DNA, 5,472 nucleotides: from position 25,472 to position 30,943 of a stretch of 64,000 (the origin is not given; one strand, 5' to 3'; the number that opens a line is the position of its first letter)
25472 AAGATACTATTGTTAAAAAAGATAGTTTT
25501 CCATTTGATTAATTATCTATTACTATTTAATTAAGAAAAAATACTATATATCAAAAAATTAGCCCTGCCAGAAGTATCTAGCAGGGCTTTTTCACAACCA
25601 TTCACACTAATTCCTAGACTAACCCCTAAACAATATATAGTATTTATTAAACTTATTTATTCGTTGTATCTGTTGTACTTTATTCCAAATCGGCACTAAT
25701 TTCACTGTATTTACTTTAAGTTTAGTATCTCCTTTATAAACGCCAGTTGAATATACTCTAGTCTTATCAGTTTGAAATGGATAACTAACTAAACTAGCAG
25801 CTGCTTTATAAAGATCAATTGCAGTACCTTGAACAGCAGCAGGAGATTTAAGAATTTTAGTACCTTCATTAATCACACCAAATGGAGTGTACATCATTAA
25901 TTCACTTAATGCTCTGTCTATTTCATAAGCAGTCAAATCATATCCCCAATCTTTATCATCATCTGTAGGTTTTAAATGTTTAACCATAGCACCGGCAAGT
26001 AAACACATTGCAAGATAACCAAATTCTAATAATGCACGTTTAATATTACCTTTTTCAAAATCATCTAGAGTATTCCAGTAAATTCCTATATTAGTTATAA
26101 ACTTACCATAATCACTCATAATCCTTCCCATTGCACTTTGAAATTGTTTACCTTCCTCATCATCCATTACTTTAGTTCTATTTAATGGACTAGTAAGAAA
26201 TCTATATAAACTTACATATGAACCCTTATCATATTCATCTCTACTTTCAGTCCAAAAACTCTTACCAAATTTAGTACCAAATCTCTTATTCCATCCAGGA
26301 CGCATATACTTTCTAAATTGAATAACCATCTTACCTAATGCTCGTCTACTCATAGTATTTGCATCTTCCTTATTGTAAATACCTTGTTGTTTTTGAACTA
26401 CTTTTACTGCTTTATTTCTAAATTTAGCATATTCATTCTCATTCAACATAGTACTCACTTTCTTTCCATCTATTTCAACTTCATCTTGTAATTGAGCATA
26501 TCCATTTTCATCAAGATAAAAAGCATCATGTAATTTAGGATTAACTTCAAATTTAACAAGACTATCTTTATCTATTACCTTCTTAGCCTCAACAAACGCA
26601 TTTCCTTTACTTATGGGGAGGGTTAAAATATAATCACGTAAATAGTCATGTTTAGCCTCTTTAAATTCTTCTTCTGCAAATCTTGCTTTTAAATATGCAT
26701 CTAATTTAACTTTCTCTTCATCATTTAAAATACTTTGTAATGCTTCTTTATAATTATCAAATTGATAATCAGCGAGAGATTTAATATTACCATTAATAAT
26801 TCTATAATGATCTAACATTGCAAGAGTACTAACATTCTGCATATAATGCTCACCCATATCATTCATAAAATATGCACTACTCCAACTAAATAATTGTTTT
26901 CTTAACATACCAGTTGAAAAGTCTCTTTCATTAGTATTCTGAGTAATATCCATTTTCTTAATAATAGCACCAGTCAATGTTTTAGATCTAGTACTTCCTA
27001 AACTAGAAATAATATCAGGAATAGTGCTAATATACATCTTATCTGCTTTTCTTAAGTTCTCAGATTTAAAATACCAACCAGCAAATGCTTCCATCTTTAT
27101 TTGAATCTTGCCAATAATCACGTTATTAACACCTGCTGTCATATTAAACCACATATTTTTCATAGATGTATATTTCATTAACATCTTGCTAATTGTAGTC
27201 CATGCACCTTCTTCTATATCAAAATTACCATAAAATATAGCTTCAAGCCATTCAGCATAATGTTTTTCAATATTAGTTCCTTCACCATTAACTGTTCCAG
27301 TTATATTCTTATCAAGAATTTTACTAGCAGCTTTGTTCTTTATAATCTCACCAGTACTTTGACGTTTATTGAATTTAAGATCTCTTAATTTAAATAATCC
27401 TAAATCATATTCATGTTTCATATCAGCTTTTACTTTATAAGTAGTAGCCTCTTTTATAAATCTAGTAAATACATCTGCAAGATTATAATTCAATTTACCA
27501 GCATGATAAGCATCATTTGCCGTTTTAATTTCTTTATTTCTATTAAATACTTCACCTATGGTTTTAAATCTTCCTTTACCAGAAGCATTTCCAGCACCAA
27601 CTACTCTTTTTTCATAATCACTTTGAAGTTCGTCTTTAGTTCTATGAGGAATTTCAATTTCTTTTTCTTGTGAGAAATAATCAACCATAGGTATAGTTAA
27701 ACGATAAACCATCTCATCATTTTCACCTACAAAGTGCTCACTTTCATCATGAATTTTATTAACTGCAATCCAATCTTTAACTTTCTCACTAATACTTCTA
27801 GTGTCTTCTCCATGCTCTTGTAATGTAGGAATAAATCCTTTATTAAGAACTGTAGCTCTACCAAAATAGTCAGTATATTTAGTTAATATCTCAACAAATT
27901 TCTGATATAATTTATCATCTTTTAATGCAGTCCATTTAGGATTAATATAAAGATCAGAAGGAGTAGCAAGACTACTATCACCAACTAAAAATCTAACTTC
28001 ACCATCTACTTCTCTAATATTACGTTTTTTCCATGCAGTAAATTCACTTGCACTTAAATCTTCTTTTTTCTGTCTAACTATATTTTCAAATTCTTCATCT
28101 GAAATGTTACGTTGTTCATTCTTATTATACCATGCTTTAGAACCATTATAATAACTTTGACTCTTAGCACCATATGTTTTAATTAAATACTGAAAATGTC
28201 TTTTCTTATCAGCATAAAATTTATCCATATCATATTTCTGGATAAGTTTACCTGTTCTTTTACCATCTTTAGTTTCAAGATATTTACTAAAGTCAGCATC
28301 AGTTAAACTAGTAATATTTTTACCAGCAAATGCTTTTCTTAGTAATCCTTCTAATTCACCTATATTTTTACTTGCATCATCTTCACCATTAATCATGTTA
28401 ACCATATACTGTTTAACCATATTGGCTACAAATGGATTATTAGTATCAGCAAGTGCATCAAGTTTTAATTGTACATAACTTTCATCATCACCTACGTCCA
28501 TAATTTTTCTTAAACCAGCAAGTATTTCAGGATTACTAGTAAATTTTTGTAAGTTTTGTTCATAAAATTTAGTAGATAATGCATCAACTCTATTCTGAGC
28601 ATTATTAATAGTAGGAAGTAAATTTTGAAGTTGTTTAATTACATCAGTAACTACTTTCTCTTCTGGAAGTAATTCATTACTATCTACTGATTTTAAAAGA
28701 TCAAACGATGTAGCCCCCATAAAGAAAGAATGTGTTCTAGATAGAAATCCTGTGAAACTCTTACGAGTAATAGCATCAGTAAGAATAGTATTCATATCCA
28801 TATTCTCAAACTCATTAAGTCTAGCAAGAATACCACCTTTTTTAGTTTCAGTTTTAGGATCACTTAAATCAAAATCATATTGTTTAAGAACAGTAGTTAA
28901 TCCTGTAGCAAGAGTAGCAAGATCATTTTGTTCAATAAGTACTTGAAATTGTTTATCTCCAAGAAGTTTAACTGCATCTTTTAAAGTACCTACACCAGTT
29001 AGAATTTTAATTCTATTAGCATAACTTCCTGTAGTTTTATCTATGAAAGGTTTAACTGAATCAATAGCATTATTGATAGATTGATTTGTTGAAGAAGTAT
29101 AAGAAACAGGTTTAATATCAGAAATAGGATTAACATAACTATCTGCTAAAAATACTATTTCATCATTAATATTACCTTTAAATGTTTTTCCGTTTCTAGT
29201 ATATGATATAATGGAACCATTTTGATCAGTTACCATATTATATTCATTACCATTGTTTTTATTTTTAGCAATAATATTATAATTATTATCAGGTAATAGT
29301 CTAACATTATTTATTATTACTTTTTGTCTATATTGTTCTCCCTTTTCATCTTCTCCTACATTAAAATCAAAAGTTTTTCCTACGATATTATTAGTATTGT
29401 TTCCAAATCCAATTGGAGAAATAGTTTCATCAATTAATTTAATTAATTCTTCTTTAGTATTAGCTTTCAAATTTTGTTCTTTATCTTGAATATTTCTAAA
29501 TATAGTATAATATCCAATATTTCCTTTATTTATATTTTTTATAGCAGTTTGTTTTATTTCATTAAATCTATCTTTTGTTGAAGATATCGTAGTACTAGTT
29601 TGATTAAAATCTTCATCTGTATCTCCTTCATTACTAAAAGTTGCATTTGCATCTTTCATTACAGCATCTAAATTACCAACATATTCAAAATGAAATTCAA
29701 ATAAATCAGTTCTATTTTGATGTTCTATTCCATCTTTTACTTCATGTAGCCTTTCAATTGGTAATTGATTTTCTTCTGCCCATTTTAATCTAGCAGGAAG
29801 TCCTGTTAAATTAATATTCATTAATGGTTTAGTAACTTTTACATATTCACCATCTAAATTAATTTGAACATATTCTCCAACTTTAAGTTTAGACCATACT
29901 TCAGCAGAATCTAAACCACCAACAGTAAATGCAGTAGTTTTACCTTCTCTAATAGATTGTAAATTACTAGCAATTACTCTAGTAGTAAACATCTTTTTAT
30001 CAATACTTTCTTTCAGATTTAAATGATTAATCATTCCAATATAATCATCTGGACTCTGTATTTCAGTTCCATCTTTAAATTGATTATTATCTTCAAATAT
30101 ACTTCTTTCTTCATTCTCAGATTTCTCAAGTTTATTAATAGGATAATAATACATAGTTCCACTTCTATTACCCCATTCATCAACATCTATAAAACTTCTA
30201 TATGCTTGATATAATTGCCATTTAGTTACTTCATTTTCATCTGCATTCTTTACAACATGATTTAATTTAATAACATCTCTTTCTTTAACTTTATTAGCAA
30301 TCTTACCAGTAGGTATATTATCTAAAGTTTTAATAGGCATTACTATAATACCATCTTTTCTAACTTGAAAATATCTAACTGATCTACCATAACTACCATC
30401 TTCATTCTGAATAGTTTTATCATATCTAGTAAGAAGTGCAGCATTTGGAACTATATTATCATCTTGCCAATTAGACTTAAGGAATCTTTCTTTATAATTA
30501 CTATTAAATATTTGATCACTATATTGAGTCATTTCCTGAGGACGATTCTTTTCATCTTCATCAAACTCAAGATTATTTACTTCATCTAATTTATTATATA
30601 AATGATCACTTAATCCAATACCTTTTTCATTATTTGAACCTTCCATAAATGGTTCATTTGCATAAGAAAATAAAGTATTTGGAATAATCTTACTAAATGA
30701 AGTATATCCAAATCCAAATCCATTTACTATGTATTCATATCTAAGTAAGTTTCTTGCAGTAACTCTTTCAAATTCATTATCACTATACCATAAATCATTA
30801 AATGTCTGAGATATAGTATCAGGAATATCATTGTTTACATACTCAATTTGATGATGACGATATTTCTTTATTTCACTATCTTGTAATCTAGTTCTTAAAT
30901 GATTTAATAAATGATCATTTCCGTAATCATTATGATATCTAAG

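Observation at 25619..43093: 5,824-codon single ORF fusing a DxDxD virion RNA polymerase signature to several thousand residues of unknown cargo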

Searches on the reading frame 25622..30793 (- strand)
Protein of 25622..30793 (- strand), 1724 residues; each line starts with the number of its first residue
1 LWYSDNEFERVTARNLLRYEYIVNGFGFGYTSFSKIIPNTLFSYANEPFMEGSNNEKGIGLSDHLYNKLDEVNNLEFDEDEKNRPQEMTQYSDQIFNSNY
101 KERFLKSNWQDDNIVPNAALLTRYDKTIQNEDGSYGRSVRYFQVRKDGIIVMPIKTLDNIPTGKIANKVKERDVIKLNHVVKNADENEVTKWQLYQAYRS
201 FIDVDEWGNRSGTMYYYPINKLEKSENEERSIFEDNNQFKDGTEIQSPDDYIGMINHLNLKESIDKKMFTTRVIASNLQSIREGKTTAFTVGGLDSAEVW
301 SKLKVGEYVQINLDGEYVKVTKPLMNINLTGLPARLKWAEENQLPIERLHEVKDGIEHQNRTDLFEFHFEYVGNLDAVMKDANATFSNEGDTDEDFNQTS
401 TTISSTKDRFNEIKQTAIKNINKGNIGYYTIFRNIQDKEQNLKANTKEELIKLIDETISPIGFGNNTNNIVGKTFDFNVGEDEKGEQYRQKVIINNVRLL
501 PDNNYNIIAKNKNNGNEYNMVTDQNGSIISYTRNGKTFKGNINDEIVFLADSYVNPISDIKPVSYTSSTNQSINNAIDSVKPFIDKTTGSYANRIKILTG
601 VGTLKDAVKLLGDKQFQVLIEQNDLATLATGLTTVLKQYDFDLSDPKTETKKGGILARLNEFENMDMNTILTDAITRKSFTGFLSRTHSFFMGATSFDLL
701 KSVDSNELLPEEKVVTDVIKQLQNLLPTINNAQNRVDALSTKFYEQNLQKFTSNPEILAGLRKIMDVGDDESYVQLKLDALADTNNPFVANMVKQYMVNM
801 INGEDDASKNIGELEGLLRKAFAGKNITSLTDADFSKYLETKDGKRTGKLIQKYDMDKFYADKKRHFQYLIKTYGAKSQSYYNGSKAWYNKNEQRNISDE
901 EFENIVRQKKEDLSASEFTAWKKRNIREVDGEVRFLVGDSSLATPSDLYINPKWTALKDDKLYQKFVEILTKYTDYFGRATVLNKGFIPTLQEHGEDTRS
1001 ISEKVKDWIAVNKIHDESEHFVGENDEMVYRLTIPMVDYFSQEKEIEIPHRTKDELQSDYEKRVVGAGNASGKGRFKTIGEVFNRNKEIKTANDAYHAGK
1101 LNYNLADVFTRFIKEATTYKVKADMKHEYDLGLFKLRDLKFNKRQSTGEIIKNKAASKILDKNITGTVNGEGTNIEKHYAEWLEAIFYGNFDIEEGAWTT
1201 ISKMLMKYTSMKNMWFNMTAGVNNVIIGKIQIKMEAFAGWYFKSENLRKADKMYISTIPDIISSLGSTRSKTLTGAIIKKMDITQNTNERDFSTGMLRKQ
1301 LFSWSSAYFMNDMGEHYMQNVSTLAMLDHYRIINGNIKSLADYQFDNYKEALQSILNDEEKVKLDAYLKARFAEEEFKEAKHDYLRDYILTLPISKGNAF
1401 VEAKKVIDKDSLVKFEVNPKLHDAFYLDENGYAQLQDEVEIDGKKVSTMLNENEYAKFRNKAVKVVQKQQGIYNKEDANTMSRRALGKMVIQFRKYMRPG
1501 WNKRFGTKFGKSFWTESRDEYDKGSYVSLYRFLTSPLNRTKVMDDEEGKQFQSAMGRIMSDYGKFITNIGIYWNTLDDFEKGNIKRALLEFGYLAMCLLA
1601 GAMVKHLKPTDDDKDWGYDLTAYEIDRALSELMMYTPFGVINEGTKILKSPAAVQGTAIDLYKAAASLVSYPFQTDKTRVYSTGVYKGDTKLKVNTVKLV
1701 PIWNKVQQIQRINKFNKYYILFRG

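Call 50: search_solved_structures(query=window:25622-30793:-, max_evalue=1)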
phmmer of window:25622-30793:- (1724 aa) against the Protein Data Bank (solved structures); distinct sequences matched with E-value up to 1: 1.
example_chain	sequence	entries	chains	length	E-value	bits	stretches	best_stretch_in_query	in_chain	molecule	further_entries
6pi9_A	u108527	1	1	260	0.1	13.4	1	1138-1195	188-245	16S rRNA (guanine(1405)-N(7))-methyltransferase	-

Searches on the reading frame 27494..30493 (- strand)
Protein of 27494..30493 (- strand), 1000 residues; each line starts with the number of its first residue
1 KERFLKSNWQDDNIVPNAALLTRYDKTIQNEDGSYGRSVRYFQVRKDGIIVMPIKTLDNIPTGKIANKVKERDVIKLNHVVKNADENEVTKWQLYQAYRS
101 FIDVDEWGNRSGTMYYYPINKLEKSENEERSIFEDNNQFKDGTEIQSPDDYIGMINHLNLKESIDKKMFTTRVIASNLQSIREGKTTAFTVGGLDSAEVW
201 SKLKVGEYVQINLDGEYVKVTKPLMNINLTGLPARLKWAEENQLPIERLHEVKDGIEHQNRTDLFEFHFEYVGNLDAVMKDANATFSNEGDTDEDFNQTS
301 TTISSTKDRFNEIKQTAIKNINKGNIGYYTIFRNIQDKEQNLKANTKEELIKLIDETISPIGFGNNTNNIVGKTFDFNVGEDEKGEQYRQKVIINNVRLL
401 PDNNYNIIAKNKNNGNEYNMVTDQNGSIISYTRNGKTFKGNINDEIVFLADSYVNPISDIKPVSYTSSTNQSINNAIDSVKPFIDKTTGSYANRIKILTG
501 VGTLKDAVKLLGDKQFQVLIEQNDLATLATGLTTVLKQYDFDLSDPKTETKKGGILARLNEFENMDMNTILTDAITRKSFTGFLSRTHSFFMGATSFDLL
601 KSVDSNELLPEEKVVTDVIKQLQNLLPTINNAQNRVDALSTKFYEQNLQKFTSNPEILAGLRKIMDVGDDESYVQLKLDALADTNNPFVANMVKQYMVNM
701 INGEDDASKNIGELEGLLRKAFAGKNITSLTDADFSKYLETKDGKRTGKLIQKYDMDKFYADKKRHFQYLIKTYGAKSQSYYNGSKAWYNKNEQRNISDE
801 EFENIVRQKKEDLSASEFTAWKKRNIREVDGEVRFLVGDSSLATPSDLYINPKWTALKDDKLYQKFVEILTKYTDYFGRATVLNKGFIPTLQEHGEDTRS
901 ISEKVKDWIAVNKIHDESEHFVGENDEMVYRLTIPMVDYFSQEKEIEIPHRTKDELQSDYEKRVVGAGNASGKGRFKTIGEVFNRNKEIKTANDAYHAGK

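Call 5: search_protein_families(library=phrogs, proteins=[window:27494-30493:-], max_evalue=0.01)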
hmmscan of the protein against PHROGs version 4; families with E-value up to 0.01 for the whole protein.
window:27494-30493:- (1000 aa): 0 families

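Call 6: search_protein_families(library=pfam, proteins=[window:27494-30493:-], max_evalue=0.1)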
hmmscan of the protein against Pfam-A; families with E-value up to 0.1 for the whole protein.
window:27494-30493:- (1000 aa): 0 families
